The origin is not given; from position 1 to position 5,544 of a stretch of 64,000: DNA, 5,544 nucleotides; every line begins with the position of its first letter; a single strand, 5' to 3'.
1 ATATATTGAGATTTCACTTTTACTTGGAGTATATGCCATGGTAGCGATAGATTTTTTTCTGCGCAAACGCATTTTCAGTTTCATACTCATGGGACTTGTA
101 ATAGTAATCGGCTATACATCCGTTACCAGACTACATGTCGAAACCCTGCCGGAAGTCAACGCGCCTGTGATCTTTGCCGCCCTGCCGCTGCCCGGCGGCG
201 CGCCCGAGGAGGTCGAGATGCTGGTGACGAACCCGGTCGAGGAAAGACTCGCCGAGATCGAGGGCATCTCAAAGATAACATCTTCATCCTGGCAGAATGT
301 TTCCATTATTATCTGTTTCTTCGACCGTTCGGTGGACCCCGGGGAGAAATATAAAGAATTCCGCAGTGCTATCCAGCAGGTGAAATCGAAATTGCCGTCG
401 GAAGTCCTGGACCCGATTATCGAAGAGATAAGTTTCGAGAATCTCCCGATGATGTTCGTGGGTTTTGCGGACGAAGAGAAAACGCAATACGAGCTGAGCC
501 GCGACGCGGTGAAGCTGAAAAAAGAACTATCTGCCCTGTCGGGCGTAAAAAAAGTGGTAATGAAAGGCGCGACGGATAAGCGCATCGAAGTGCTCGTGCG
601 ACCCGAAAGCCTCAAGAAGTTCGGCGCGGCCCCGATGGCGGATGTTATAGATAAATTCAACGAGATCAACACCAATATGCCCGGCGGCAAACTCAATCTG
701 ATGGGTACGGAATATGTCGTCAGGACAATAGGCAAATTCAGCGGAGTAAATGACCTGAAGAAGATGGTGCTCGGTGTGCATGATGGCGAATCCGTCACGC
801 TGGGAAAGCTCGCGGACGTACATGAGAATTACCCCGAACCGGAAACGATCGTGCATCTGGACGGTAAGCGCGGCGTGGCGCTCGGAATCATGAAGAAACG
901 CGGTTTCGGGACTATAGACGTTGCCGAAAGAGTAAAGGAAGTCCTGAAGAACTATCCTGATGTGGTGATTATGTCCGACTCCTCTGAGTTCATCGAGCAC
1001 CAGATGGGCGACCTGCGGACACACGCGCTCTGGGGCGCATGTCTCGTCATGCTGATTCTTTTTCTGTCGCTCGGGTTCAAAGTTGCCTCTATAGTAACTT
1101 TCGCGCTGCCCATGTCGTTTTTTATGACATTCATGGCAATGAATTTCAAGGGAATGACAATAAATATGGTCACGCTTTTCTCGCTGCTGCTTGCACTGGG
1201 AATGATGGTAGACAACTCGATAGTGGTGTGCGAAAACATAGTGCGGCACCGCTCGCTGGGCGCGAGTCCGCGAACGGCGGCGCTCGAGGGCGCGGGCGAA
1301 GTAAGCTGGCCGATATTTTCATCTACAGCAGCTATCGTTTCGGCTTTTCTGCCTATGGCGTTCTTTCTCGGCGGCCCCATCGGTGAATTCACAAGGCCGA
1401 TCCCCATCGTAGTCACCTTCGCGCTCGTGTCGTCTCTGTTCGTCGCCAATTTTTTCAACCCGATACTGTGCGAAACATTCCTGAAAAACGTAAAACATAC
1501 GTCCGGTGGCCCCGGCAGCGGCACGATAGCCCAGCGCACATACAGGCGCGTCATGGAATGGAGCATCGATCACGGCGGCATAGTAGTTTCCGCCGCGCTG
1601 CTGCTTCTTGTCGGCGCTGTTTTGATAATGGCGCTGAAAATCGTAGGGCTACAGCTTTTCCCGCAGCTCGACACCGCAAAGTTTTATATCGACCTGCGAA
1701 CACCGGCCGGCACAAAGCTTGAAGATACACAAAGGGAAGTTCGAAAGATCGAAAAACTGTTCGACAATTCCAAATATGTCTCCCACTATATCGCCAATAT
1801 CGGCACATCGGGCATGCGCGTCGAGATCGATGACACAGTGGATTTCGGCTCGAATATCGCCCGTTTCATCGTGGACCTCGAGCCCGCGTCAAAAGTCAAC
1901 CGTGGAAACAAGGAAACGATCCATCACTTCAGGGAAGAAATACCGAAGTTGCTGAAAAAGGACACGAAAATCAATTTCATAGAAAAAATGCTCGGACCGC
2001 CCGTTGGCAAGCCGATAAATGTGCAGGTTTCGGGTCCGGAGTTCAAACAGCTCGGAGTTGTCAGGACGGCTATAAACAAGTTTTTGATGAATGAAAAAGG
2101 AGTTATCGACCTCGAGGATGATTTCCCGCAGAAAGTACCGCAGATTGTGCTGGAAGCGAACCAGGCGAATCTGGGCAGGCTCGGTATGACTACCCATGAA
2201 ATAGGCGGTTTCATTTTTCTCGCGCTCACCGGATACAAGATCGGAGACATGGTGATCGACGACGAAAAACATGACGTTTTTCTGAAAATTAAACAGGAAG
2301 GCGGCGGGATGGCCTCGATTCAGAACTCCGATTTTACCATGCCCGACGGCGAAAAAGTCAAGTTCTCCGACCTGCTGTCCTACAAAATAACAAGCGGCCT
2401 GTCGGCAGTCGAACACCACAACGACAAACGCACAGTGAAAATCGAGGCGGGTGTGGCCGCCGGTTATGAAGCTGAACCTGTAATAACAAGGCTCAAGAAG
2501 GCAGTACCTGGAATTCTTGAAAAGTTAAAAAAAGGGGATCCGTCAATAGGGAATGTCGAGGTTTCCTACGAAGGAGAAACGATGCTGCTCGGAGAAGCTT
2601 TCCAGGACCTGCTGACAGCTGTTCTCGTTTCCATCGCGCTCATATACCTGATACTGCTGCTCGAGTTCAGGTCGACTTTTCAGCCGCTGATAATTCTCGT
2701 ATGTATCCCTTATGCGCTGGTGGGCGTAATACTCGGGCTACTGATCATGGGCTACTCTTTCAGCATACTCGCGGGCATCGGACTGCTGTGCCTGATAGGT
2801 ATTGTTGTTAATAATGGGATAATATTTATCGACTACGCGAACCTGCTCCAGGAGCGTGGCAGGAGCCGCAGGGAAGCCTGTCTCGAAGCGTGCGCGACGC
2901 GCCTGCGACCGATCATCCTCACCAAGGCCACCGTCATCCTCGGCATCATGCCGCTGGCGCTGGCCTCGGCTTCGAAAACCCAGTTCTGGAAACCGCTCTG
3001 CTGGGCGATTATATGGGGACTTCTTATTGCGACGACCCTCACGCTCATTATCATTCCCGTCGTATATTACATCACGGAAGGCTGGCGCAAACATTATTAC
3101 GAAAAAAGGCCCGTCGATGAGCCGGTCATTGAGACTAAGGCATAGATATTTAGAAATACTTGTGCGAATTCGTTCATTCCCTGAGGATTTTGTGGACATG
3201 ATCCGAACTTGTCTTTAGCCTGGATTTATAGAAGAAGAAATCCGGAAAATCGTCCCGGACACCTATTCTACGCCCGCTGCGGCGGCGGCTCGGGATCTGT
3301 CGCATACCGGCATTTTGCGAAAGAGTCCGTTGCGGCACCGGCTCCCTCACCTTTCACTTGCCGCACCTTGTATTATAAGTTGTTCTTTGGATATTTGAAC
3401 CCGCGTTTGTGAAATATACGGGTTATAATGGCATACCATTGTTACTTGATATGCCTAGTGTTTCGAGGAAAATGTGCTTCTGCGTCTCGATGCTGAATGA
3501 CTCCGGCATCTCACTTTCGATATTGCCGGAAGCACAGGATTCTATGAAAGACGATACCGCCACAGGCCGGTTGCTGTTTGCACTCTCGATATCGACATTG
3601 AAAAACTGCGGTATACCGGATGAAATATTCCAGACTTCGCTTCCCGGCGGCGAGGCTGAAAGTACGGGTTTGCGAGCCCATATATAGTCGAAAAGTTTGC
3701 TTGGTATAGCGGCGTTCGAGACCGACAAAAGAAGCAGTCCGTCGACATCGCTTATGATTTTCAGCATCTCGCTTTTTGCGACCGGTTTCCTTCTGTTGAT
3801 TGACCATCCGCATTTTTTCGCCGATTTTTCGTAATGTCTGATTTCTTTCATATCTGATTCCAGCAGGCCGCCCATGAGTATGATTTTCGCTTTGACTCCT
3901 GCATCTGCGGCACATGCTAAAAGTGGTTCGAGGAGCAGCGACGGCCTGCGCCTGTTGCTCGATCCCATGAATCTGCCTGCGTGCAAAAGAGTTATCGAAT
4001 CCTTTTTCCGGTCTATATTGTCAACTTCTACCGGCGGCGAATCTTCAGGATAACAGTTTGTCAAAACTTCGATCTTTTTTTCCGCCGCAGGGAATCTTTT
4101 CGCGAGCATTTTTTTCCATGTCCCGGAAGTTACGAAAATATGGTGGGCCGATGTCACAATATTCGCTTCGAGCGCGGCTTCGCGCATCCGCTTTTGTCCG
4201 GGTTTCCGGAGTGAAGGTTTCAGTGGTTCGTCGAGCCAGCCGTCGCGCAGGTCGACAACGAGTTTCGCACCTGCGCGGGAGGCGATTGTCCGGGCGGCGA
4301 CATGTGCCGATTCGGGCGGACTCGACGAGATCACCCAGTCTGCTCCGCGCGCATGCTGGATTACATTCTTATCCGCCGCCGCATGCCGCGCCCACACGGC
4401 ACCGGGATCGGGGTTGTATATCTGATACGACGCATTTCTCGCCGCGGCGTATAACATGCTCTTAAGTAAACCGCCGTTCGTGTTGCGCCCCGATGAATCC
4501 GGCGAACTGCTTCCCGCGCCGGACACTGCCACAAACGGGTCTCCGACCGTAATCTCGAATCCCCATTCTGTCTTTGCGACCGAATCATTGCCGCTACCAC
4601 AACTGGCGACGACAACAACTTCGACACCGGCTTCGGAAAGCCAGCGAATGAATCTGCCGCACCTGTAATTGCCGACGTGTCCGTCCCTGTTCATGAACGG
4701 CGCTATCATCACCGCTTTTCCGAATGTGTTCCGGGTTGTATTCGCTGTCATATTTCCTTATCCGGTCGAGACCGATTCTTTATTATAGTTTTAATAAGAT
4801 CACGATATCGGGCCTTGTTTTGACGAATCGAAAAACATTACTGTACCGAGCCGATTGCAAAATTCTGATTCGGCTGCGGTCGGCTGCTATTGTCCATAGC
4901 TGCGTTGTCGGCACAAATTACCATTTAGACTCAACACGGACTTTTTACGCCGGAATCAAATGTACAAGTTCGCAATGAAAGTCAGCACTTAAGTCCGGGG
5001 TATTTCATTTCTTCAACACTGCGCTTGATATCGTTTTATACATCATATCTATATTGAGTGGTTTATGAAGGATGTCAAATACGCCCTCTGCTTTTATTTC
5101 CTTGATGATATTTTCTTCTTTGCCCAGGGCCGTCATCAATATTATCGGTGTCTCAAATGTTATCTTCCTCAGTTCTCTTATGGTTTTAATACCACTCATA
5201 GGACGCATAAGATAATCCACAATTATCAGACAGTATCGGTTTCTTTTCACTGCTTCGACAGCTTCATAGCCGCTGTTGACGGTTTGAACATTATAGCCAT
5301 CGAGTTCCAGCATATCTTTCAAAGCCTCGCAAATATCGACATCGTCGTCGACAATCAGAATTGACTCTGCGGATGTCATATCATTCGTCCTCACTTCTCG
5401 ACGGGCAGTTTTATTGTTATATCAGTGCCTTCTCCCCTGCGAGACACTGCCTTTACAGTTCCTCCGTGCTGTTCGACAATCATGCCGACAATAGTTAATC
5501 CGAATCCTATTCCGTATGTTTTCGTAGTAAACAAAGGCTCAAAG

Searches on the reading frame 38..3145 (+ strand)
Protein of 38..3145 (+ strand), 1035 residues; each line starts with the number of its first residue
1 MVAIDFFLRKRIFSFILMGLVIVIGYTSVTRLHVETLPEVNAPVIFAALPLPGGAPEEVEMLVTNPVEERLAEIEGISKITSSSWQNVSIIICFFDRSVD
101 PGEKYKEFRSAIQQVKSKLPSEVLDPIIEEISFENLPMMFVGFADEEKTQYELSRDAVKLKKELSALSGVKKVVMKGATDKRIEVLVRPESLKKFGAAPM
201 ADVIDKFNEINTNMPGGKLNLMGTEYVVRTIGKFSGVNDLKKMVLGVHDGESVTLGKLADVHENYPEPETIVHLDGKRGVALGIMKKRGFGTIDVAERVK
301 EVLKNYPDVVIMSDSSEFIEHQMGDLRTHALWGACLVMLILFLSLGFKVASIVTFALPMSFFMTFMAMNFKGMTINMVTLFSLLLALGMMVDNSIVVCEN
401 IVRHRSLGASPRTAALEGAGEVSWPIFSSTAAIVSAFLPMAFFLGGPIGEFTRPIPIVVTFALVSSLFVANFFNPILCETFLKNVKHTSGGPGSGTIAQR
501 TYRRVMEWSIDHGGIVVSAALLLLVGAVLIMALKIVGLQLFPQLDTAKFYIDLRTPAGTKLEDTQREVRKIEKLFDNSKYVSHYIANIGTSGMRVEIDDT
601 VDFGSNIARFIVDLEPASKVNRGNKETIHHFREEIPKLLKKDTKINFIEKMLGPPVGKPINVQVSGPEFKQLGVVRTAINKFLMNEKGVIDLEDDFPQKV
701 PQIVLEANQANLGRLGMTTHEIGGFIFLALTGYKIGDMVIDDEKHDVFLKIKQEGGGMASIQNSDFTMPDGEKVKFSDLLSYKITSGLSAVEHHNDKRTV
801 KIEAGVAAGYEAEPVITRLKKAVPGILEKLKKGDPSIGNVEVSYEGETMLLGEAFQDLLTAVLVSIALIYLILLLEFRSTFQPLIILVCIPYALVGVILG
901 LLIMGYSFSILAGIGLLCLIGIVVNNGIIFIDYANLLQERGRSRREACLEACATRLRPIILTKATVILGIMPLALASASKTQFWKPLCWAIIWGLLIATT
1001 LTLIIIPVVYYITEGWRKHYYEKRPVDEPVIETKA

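Call 15: search_protein_families(library=pfam, proteins=[window:38-3145:+], max_evalue=0.00001)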
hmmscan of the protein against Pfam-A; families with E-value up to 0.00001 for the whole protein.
window:38-3145:+ (1035 aa): 2 families
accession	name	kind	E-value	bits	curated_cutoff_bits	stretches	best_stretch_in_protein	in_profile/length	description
PF00873.25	ACR_tran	-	1.4e-181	606.2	28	1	4-1012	2-1019/1021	AcrB/AcrD/AcrF family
PF02355.23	SecD_SecF_C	-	2.6e-08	33.9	20.5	0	852-1003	27-176/189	Protein export membrane protein SecD/SecF, C-terminal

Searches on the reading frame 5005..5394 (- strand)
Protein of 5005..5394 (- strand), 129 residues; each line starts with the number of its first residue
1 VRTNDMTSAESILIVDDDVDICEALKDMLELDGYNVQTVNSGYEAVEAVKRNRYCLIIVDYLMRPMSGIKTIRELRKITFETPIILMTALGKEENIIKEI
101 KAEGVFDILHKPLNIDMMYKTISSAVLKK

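Call 68: search_protein_families(library=pfam, proteins=[window:5005-5394:-], max_evalue=0.001)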
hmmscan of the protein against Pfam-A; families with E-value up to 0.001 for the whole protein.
window:5005-5394:- (129 aa): 1 family
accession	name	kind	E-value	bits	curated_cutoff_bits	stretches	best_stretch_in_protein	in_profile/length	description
PF00072.30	Response_reg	-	1.5e-24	86.7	30.2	1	12-122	1-110/111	Response regulator receiver domain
